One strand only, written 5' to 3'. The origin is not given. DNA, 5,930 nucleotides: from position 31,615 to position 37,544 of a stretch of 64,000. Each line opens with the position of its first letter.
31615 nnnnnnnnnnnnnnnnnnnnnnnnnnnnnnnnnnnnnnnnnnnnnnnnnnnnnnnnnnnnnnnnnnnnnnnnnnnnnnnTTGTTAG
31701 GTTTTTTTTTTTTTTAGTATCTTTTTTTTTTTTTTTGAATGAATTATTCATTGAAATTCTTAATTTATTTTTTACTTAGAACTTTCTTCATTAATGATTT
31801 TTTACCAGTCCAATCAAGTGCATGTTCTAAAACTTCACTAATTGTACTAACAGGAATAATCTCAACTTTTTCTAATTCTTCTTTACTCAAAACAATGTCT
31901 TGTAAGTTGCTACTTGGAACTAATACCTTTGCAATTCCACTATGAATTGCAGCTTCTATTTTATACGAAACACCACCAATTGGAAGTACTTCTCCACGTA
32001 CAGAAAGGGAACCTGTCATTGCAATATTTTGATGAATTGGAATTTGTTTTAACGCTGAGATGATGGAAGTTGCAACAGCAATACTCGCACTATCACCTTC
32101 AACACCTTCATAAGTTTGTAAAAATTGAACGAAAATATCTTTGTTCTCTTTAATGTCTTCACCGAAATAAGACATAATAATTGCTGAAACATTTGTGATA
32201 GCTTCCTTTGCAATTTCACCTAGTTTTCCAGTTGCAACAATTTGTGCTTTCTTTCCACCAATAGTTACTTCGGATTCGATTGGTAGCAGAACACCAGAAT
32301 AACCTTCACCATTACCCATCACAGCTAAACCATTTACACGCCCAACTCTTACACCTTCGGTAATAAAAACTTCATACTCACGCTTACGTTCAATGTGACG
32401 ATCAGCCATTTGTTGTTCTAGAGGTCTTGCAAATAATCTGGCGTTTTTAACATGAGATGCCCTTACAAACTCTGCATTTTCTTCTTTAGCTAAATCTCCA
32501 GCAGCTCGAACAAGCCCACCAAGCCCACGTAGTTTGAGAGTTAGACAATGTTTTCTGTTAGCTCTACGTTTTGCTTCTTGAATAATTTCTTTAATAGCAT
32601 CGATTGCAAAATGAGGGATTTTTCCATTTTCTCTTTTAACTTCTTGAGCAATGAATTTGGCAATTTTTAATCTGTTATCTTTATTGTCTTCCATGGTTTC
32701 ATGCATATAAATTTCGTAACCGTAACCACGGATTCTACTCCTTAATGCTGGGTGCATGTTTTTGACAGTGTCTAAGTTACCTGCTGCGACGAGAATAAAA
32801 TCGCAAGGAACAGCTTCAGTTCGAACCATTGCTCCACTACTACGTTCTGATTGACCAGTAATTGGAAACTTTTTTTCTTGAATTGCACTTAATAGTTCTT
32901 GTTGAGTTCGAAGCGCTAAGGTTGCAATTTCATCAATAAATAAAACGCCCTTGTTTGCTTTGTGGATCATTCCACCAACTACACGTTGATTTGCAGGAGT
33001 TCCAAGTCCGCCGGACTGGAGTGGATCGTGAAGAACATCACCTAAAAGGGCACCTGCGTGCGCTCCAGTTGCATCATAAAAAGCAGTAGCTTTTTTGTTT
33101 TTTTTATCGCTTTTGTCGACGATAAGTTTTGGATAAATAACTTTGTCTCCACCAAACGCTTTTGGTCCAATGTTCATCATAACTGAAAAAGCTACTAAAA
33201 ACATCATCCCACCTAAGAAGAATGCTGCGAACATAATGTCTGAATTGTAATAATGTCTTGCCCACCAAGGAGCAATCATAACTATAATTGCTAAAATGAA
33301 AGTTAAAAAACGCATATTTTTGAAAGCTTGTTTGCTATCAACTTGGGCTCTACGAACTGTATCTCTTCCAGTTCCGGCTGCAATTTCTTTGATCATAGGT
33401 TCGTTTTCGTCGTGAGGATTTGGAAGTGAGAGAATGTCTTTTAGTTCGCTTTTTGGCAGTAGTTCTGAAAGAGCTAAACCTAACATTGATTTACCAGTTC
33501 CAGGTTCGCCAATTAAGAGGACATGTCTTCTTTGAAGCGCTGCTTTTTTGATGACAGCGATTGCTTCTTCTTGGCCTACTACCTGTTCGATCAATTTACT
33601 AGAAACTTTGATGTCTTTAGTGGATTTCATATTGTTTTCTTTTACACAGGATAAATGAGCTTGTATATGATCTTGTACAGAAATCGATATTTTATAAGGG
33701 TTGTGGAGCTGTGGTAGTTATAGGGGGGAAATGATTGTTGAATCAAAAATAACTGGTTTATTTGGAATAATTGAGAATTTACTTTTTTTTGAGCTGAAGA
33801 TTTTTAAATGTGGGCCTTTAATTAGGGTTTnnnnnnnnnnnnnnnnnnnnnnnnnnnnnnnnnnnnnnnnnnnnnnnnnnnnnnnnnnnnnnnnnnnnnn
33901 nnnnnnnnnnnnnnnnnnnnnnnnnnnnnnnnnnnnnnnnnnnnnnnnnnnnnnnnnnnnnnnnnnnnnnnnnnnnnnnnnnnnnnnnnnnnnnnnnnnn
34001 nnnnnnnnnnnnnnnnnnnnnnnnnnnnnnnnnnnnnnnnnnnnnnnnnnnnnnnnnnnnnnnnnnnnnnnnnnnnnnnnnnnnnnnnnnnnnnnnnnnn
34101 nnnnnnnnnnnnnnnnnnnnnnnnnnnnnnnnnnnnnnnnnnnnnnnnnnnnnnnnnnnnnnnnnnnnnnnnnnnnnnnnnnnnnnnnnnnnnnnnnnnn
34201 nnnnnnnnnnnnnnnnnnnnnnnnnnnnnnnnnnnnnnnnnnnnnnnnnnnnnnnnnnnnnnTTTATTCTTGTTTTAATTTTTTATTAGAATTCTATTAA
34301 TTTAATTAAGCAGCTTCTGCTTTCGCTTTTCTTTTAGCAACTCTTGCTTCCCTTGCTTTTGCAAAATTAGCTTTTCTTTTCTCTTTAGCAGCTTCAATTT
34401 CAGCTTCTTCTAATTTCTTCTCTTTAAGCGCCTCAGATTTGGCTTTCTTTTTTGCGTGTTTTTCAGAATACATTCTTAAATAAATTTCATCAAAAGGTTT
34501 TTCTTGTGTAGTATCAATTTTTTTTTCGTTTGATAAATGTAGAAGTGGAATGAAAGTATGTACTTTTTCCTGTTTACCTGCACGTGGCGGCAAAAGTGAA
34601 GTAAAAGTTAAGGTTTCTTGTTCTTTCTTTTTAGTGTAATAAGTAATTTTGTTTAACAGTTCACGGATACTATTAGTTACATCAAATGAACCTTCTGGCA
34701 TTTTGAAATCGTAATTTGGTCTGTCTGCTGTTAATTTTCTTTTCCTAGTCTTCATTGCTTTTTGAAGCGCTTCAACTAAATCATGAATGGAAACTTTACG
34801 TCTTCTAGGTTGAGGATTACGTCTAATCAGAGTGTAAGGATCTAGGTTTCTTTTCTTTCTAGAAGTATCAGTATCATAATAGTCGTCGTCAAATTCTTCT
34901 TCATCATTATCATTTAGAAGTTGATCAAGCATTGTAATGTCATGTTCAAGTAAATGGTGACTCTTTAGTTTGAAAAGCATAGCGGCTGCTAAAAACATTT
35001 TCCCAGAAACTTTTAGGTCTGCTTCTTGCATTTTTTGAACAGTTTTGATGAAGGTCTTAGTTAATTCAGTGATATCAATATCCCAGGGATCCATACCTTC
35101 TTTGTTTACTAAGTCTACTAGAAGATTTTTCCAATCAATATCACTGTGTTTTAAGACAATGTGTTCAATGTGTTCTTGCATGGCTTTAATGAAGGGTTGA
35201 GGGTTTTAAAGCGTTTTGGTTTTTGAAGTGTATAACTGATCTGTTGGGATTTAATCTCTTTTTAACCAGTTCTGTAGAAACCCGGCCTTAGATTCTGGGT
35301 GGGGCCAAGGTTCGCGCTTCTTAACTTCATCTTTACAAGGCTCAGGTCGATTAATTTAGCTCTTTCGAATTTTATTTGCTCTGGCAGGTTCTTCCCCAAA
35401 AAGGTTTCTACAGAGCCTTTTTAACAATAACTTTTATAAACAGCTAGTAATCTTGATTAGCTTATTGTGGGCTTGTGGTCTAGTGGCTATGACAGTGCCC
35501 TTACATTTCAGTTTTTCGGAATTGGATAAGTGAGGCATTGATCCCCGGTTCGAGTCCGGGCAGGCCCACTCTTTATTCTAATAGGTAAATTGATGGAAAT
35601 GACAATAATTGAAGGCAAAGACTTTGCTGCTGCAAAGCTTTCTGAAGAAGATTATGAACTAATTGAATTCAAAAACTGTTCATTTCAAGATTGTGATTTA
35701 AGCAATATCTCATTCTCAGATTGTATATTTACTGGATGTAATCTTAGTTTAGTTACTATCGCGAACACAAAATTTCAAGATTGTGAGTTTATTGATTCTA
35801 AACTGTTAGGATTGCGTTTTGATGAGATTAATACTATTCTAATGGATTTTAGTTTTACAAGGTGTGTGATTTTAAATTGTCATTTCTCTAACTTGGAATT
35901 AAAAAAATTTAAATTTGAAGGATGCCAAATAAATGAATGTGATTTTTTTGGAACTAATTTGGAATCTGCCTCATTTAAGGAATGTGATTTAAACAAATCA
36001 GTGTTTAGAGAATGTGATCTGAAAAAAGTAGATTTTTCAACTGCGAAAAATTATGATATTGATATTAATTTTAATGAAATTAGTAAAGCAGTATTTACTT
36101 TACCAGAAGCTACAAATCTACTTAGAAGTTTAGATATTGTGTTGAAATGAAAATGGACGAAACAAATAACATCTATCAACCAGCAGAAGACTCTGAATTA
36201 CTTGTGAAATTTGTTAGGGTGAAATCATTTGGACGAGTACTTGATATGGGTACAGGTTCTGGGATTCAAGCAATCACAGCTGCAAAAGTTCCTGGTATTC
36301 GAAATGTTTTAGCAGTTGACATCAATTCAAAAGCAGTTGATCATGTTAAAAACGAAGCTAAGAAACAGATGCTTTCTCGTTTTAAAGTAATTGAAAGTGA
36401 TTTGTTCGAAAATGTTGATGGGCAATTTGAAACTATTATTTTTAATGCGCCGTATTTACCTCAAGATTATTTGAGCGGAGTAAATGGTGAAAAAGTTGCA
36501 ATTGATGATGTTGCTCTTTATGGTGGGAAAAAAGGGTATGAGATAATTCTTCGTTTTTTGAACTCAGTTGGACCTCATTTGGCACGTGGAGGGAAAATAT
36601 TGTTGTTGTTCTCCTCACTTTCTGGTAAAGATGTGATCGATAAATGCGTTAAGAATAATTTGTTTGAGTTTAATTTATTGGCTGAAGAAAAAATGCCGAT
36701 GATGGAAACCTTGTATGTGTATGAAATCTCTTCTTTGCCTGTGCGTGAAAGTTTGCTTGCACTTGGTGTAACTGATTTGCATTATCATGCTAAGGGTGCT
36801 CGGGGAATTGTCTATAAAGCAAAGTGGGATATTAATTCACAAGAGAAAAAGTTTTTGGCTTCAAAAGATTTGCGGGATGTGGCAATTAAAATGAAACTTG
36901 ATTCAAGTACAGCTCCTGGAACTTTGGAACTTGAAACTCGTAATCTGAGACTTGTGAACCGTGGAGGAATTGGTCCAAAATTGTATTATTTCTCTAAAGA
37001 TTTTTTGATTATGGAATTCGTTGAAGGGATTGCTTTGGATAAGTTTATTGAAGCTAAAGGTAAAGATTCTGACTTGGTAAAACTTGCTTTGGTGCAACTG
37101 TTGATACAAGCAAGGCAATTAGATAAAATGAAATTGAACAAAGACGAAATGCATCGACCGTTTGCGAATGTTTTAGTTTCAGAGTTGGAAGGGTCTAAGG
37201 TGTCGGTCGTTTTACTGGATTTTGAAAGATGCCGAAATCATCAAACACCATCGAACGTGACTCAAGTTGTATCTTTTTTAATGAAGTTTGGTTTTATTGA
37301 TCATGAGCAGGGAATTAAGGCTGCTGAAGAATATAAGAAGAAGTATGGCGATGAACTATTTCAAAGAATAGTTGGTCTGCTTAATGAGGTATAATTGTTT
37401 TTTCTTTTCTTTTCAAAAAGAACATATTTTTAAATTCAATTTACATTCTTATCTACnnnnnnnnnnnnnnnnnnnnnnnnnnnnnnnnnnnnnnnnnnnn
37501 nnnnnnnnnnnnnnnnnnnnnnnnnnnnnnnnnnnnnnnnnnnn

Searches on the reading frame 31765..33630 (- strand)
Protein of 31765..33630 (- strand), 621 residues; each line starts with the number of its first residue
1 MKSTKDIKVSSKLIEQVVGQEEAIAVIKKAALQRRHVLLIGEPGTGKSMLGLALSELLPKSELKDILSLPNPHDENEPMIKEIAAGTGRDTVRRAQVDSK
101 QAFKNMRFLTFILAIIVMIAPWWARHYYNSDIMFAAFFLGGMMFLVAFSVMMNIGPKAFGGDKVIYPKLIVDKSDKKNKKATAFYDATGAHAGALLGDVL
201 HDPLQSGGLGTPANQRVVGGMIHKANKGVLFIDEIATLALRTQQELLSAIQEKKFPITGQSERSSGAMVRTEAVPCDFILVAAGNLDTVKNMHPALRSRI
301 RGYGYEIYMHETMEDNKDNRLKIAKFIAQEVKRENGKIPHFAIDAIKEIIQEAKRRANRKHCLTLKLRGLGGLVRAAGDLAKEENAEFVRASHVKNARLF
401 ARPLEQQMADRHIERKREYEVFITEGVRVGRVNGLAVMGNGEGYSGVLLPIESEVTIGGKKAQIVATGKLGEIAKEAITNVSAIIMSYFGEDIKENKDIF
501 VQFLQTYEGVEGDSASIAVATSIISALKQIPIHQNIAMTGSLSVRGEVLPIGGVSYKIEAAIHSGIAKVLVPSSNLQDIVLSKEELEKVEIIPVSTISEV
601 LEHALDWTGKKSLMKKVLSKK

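Call 13: search_protein_families(library=pfam, proteins=[window:31765-33630:-], max_evalue=0.001)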
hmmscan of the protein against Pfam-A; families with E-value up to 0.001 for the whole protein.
window:31765-33630:- (621 aa): 15 families
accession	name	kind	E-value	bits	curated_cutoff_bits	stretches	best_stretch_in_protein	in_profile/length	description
PF05362.19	Lon_C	-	9.2e-32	110.7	21.1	1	426-605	24-203/205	Lon protease (S16) C-terminal proteolytic domain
PF00158.32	Sigma54_activat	-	2.2e-14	54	20.2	1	211-263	79-130/168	Sigma-54 interaction domain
PF01078.27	Mg_chelatase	-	4.8e-14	52.7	20.3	1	15-68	3-56/207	Magnesium chelatase, subunit ChlI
PF07728.20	AAA_5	-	1.5e-11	44.9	22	1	226-299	66-138/139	AAA domain (dynein-related subfamily)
PF13541.12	ChlI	-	9.6e-08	32.4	27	1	453-575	3-121/121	Subunit ChlI of Mg-chelatase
PF00004.35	AAA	-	2.1e-06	28.6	21.2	0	222-300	53-123/131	ATPase family associated with various cellular activities (AAA)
PF20436.4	LonB_AAA-LID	-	2.4e-06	27.9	22.4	1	340-397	1-58/65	Archaeal LonB, AAA+ ATPase LID domain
PF20030.5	bpMoxR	-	7.3e-06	25.6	27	1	9-58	6-55/205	MoxR domain in the MoxR-vWA-beta-propeller ternary systems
PF13401.12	AAA_22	-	1.2e-05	26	27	1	33-93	4-64/130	AAA domain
PF00493.29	MCM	-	6e-05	22.7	23.3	0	18-61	41-84/224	MCM P-loop domain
PF05496.18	RuvB_N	-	0.0001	22.5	27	0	14-55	6-54/159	Holliday junction DNA helicase RuvB P-loop domain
PF14532.12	Sigma54_activ_2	-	0.00011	22.9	25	0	222-253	65-96/138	Sigma-54 interaction domain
PF13245.12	AAA_19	-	0.00031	21.4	25.1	0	29-58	6-35/134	AAA domain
PF06068.19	TIP49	-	0.00048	19.9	23.8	0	16-59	25-75/347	TIP49 P-loop domain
PF13191.12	AAA_16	-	0.00063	20.7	32.6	0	17-76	2-63/167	AAA ATPase domain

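Call 25: find_homologous_proteins(query=window:31765-33630:-, max_evalue=1e-30)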
Query window:31765-33630:- (621 aa): 8000 proteins with E <= 1e-30 among 8000 candidates; the best 120 are listed.
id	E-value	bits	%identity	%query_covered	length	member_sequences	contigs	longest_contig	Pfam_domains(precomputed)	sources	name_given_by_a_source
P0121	0.0e+0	1353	100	100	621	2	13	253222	PF20030.6,PF00158.33,PF20436.5,PF05362.20,PF00004.36,PF13401.13,PF07728.21,PF01078.28,PF13541.13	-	-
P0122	0.0e+0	1251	91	100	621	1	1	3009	PF20030.6,PF00158.33,PF05362.20,PF00004.36,PF07728.21,PF01078.28,PF13541.13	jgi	jgi:ATP-dependent Lon protease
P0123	0.0e+0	1217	88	100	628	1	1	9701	PF20030.6,PF00158.33,PF20436.5,PF05362.20,PF00004.36,PF13401.13,PF07728.21,PF01078.28,PF13541.13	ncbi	-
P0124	0.0e+0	1217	90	98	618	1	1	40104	PF20030.6,PF00158.33,PF05362.20,PF00004.36,PF13401.13,PF07728.21,PF01078.28,PF13541.13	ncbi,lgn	-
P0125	0.0e+0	1201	88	100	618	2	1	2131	PF20030.6,PF00158.33,PF20436.5,PF05362.20,PF00004.36,PF13401.13,PF07728.21,PF01078.28,PF13541.13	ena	-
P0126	0.0e+0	1175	87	98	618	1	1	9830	PF20030.6,PF00158.33,PF20436.5,PF05362.20,PF00004.36,PF13401.13,PF05496.19,PF07728.21,PF01078.28,PF13541.13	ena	-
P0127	0.0e+0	1055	77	100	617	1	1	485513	PF20030.6,PF00158.33,PF20436.5,PF06068.20,PF13245.13,PF05362.20,PF00004.36,PF07728.21,PF01078.28,PF13541.13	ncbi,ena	-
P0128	0.0e+0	1054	76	100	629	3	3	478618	PF20030.6,PF00158.33,PF05362.20,PF00004.36,PF13401.13,PF07728.21,PF01078.28,PF13541.13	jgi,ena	jgi:ATP-dependent Lon protease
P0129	0.0e+0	1048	76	100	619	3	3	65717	PF00158.33,PF20436.5,PF13245.13,PF05362.20,PF00493.30,PF00004.36,PF13401.13,PF07728.21,PF01078.28,PF13541.13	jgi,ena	-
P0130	0.0e+0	1048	76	100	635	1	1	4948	PF00158.33,PF20436.5,PF13245.13,PF05362.20,PF00493.30,PF00004.36,PF13401.13,PF07728.21,PF01078.28,PF13541.13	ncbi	-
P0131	0.0e+0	1040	75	100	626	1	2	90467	PF20030.6,PF00158.33,PF05362.20,PF00004.36,PF13401.13,PF05496.19,PF14532.13,PF07728.21,PF01078.28,PF13541.13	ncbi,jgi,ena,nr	ncbi:MAG: ATP-dependent protease LonB [archaeon]|nr:ATP-dependent protease LonB [Nanoarchaeota archa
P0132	0.0e+0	1038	75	100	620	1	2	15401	PF20030.6,PF00158.33,PF20436.5,PF06068.20,PF13245.13,PF05362.20,PF00004.36,PF05496.19,PF07728.21,PF01078.28,PF13541.13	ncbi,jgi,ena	-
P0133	0.0e+0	1038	74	100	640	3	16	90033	PF20030.6,PF00158.33,PF05362.20,PF00004.36,PF13401.13,PF05496.19,PF07728.21,PF01078.28,PF13541.13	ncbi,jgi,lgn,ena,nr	ncbi:ATP-dependent protease LonB [archaeon]|jgi:ATP-dependent Lon protease|nr:ATP-dependent protease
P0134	0.0e+0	1034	75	100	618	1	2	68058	PF20030.6,PF00158.33,PF20436.5,PF05362.20,PF00004.36,PF13401.13,PF05496.19,PF07728.21,PF01078.28,PF13541.13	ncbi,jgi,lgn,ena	-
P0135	0.0e+0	1033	77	100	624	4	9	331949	PF00158.33,PF20436.5,PF05362.20,PF00004.36,PF07728.21,PF01078.28,PF13541.13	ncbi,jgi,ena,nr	ncbi:ATP-dependent protease LonB [archaeon]|jgi:ATP-dependent Lon protease|nr:ATP-dependent protease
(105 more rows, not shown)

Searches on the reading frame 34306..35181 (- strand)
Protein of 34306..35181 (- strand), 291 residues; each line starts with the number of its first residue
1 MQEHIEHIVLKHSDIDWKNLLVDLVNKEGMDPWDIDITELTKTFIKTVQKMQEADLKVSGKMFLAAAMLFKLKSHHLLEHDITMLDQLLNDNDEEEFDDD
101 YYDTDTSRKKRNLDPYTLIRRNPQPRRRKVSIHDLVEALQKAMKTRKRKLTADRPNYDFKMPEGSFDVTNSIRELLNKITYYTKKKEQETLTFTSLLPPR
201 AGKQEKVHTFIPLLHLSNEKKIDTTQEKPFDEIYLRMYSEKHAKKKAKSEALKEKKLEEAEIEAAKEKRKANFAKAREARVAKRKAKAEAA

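Call 51: search_protein_families(library=pfam, proteins=[window:34306-35181:-], max_evalue=0.001)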
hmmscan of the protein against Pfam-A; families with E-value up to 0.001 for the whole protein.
window:34306-35181:- (291 aa): 2 families
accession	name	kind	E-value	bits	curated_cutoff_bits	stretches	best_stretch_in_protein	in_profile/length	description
PF02616.19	SMC_ScpA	-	2.7e-16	60.7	24.6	1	24-236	1-230/232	Segregation and condensation protein ScpA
PF04824.21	Rad21_Rec8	-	0.00013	21.7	22.7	1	188-236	2-50/55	Conserved region of Rad21 / Rec8 like protein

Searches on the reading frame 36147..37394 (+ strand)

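Call 51: search_protein_families(library=pfam, proteins=[window:36147-37394:+], max_evalue=0.001)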
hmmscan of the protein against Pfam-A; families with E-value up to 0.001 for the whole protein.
window:36147-37394:+ (415 aa): 6 families
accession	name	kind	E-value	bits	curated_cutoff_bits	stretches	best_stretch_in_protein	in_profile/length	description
PF05175.20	MTS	-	4.4e-14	52.9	23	1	16-103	20-108/170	Methyltransferase small domain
PF06325.19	PrmA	-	3.4e-08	33.8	22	1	26-100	160-233/296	Ribosomal protein L11 methyltransferase (PrmA)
PF13649.12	Methyltransf_25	-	3.2e-07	31.4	27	1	31-100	1-72/97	Methyltransferase domain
PF13847.12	Methyltransf_31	-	9.2e-07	29.1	27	1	30-101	6-82/145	Methyltransferase domain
PF02475.24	TRM5-TYW2_MTfase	-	3.4e-06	27.5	28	1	4-110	13-121/164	TRM5/TYW2 methyltransferase domain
PF01135.25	PCMT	-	0.00026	21.3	20.3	1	18-85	64-132/210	Protein-L-isoaspartate(D-aspartate) O-methyltransferase (PCMT)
